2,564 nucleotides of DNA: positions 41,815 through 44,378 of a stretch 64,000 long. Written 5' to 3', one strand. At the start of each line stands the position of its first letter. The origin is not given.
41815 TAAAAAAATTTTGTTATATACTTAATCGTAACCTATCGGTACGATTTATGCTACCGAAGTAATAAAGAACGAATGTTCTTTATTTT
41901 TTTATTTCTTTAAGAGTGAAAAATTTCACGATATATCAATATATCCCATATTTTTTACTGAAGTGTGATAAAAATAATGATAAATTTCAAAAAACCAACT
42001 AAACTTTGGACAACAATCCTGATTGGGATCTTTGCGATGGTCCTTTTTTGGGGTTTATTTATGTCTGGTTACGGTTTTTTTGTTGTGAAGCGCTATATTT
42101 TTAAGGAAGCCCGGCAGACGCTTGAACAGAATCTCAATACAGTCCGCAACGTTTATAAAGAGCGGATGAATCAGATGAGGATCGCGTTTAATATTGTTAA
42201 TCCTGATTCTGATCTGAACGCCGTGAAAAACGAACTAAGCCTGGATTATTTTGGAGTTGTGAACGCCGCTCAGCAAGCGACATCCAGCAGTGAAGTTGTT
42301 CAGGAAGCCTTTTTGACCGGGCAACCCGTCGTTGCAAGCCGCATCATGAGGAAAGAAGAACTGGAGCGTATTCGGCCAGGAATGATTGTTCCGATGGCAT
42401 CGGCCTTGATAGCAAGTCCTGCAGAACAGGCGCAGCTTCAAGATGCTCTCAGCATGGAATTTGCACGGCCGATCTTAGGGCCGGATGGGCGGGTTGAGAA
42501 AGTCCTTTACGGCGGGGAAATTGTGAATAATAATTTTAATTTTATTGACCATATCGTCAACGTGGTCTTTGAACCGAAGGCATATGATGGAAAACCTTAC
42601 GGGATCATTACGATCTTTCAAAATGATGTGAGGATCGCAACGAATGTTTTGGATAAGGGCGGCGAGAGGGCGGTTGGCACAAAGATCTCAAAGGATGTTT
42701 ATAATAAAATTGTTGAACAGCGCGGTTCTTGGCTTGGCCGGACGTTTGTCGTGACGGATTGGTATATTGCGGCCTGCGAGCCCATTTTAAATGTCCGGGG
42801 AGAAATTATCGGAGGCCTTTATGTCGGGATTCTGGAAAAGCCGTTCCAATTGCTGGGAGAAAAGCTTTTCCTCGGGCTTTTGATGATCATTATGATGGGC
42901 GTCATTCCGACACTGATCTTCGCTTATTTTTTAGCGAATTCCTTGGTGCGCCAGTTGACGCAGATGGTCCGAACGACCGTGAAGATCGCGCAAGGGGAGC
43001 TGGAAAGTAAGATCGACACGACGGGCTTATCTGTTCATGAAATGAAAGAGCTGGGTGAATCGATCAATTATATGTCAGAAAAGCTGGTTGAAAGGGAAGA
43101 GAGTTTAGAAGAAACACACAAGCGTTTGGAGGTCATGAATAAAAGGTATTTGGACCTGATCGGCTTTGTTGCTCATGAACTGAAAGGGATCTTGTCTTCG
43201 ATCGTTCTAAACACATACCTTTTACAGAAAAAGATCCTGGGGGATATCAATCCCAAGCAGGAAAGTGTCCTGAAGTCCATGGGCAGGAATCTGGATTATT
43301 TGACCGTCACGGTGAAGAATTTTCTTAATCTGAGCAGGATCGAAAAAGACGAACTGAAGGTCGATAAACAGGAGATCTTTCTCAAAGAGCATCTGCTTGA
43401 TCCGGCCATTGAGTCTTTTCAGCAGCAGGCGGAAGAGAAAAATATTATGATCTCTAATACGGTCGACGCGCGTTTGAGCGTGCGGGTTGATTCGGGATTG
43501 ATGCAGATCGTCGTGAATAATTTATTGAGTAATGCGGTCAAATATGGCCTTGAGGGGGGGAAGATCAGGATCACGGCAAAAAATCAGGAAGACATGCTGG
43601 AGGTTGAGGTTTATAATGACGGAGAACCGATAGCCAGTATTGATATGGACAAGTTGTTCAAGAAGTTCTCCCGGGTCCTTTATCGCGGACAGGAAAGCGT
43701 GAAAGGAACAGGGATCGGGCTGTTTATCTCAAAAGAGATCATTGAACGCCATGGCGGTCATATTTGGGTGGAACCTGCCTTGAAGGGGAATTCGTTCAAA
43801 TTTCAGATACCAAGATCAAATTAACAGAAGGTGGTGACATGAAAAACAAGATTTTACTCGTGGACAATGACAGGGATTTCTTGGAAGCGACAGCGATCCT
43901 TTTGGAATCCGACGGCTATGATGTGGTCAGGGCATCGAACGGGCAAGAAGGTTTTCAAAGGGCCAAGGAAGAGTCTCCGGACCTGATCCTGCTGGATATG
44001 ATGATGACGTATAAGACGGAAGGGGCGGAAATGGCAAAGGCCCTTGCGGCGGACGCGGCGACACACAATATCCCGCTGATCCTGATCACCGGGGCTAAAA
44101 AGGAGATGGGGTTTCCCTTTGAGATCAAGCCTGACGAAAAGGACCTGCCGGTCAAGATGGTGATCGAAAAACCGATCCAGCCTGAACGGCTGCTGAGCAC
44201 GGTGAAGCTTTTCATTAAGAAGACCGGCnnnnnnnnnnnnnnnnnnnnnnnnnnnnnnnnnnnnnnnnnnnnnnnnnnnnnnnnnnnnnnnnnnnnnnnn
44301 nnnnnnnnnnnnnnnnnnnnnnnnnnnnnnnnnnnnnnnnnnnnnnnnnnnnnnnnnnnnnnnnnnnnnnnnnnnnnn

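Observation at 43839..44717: Response-regulator receiver domain fused to the NuoE/HydC [2Fe-2S] subunit of a HydABC-type [FeFe] hydrogenase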

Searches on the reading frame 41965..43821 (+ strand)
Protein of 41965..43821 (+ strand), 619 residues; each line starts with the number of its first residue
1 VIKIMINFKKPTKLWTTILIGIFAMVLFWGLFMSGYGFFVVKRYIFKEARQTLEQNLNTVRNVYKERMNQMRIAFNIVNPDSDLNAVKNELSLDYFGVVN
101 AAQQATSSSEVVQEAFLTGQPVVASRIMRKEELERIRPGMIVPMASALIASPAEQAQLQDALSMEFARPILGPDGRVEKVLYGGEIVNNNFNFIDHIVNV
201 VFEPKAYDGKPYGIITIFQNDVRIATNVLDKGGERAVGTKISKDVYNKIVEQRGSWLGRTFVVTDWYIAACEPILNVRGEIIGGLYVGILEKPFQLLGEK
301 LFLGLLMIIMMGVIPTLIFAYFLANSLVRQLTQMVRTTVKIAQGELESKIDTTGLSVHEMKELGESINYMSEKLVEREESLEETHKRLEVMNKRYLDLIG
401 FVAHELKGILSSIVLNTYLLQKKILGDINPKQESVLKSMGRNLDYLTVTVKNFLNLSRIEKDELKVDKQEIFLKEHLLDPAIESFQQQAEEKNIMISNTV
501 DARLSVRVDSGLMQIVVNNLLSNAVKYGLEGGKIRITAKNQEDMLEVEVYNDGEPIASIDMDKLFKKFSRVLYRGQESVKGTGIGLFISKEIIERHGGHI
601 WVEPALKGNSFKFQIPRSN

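Call 3: search_protein_families(library=pfam, proteins=[window:41965-43821:+], max_evalue=0.01)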
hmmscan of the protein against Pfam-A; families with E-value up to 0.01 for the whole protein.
window:41965-43821:+ (619 aa): 6 families
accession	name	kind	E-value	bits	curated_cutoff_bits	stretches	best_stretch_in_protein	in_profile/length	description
PF17202.10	sCache_3_3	-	3.2e-26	92.2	28.8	1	187-295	3-101/107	Single cache domain 3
PF02518.31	HATPase_c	-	1.2e-22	80.8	26.4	1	512-617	5-109/111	Histidine kinase-, DNA gyrase B-, and HSP90-like ATPase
PF17201.10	Cache_3-Cache_2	-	1.8e-17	64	27.7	1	213-291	100-184/299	Cache 3/Cache 2 fusion domain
PF00672.30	HAMP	-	9.2e-07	29.5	25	1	322-375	1-52/53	HAMP domain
PF00512.31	HisKA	-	2.7e-06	27.8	26.9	1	398-460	5-64/66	His Kinase A (phospho-acceptor) domain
PF13581.12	HATPase_c_2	-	0.0012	19.3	27.4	1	513-594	32-110/127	Histidine kinase-like ATPase domain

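Call 4: search_protein_families(library=ncbifam, proteins=[window:41965-43821:+], max_evalue=0.01)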
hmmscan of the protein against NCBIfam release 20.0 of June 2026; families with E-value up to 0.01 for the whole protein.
window:41965-43821:+ (619 aa): 80 families (the best 25 are shown)
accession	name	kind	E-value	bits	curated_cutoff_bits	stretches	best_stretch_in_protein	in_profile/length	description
NF033092.0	HK_WalK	equivalog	1.8e-42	145.8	725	2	402-616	379-593/594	cell wall metabolism sensor histidine kinase WalK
TIGR01386.1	cztS_silS_copS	subfamily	4.5e-39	134.7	292.55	1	296-616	157-457/457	heavy metal sensor histidine kinase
NF008312.0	PRK11100.1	equivalog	1.6e-35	122.9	356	1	267-614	149-471/477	two-component system sensor histidine kinase CreC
NF033091.0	HK_VanS_ACDEFG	equivalog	4e-35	121.3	400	1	316-616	8-293/293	vancomycin resistance histidine kinase VanS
NF046044.1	PnpS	equivalog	1.4e-34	119.8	400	1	386-616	164-390/390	two-component system histidine kinase PnpS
TIGR02966.1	phoR_proteo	equivalog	9.4e-33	113.6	334.2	1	387-614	109-332/333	phosphate regulon sensor histidine kinase PhoR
NF041880.1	EPS_EpsF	equivalog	9e-32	110.2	900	1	399-605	278-478/492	response regulator EpsF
NF047465.1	hybrid_HK_LvrA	exception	1.1e-30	106.4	1200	1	359-616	166-421/819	hybrid histidine kinase/response regulator LvrA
NF011874.0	PRK15347.1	equivalog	5.5e-30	104.1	852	1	289-616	287-613/921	two component system sensor kinase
NF012163.2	BaeS_SmeS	equivalog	1.3e-28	100.1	500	1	305-605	166-445/457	sensor histidine kinase efflux regulator BaeS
NF006800.0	PRK09303.1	equivalog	1.3e-28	100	342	1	327-616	88-376/383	histidine kinase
NF052314.1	T9SS_HK_PorY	subfamily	7.4e-28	97.7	350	1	297-599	128-402/418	PorY family sensor histidine kinase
NF007345.0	PRK09835.1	subfamily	1.1e-27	96.8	423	1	340-617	222-480/482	Cu(+)/Ag(+) sensor histidine kinase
NF007793.0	PRK10490.1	equivalog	1e-26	93.3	1123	1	398-617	667-882/895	two-component system sensor histidine kinase KdpD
TIGR02956.1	TMAO_torS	equivalog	1.4e-26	93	676.5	2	403-616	472-681/967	TMAO reductase system sensor histidine kinase/response regulator TorS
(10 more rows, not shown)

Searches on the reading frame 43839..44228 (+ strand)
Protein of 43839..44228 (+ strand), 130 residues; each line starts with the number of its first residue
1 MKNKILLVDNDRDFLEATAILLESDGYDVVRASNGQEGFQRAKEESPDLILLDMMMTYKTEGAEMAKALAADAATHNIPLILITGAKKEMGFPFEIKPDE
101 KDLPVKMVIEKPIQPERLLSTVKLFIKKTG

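Call 58: find_homologous_proteins(query=window:43839-44228:+, max_evalue=1e-8)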
Query window:43839-44228:+ (130 aa): 10 proteins with E <= 1e-8 among 46 candidates.
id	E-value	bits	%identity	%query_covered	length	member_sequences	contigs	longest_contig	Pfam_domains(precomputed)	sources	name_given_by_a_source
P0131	3.2e-76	271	100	100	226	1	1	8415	PF00072.31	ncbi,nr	ncbi:MAG TPA: response regulator, partial [Candidatus Omnitrophota bacterium]|nr:response regulator 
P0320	1.2e-61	224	83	100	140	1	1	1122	PF00072.31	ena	-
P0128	5.9e-46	173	63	99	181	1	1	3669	PF00072.31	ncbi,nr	ncbi:MAG: response regulator [Candidatus Omnitrophica bacterium]|nr:response regulator [Candidatus O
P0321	3.1e-16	77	34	99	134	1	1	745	PF00072.31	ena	-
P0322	1.2e-10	59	43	66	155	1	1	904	PF00072.31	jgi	jgi:CheY-like chemotaxis protein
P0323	1.8e-10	59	44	65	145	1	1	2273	PF00072.31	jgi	jgi:CheY-like chemotaxis protein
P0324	6.9e-10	57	44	62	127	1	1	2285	PF00072.31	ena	-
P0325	1.1e-9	56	39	63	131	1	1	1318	PF00072.31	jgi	jgi:DNA-binding response OmpR family regulator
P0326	1.5e-9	56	44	65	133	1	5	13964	PF00072.31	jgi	jgi:CheY-like chemotaxis protein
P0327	2.9e-9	55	43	62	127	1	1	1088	PF00072.31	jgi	jgi:twitching motility two-component system response regulator PilH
